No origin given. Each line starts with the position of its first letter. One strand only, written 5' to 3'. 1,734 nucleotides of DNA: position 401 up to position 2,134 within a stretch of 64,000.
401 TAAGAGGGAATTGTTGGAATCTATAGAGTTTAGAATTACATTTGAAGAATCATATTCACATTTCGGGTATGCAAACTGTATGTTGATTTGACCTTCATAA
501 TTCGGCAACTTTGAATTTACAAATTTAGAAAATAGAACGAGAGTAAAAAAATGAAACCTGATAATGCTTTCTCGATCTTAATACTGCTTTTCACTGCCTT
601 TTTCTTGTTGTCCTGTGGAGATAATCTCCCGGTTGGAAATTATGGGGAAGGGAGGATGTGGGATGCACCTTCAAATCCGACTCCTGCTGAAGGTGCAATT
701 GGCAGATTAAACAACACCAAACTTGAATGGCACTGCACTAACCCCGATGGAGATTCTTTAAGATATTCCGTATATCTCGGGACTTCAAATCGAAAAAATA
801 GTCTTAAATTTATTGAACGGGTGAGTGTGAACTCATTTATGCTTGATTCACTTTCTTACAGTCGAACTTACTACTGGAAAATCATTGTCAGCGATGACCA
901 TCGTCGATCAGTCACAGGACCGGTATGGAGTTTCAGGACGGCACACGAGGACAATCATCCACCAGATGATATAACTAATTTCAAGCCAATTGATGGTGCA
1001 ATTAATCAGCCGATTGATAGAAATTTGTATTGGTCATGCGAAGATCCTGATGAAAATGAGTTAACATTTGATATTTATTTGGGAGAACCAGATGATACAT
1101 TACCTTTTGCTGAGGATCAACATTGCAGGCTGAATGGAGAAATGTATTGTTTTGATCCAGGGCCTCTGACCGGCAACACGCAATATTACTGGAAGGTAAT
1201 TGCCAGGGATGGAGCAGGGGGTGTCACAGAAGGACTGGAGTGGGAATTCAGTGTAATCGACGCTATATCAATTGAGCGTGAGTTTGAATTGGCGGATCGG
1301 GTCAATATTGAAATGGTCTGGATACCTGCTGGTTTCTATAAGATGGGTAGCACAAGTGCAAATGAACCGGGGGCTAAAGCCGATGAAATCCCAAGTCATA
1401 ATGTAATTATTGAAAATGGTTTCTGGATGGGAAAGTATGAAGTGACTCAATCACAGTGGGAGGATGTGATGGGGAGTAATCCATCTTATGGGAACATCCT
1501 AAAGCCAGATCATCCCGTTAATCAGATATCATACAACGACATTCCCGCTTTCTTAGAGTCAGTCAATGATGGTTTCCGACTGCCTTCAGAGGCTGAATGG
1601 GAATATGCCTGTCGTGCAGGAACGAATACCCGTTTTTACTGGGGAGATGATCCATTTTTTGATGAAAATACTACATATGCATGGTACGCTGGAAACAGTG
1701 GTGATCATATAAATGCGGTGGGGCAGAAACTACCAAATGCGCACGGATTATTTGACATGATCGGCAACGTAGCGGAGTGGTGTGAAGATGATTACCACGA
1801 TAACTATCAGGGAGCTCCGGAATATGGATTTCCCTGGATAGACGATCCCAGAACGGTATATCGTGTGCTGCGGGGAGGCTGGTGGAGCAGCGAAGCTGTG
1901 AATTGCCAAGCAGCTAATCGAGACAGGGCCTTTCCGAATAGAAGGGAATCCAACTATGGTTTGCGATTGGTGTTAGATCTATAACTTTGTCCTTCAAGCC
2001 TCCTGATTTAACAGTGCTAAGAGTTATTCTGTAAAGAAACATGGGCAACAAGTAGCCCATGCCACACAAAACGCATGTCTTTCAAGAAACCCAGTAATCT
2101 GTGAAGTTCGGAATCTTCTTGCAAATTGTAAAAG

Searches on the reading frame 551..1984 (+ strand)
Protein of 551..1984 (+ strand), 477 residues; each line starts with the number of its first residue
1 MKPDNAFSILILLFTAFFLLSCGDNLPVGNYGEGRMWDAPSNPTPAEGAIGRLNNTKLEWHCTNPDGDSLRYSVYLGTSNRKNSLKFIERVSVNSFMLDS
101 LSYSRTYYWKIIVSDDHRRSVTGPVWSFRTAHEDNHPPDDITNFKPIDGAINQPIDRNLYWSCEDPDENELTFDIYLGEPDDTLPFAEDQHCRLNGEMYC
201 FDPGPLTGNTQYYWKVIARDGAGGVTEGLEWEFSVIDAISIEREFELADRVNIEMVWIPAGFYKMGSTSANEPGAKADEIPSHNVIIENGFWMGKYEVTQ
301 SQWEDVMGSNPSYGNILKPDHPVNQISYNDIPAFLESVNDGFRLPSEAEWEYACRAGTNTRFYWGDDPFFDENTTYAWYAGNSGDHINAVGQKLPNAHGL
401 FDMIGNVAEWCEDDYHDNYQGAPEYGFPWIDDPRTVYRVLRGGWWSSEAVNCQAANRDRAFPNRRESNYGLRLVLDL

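Call 27: search_protein_families(library=pfam, proteins=[window:551-1984:+], max_evalue=0.00001)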
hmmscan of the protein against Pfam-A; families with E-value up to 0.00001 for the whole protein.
window:551-1984:+ (477 aa): 1 family
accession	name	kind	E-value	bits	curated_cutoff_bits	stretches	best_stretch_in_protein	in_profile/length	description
PF03781.23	FGE-sulfatase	-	1.5e-46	159.6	23.3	1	254-474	4-254/255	Sulfatase-modifying factor enzyme 1-like domain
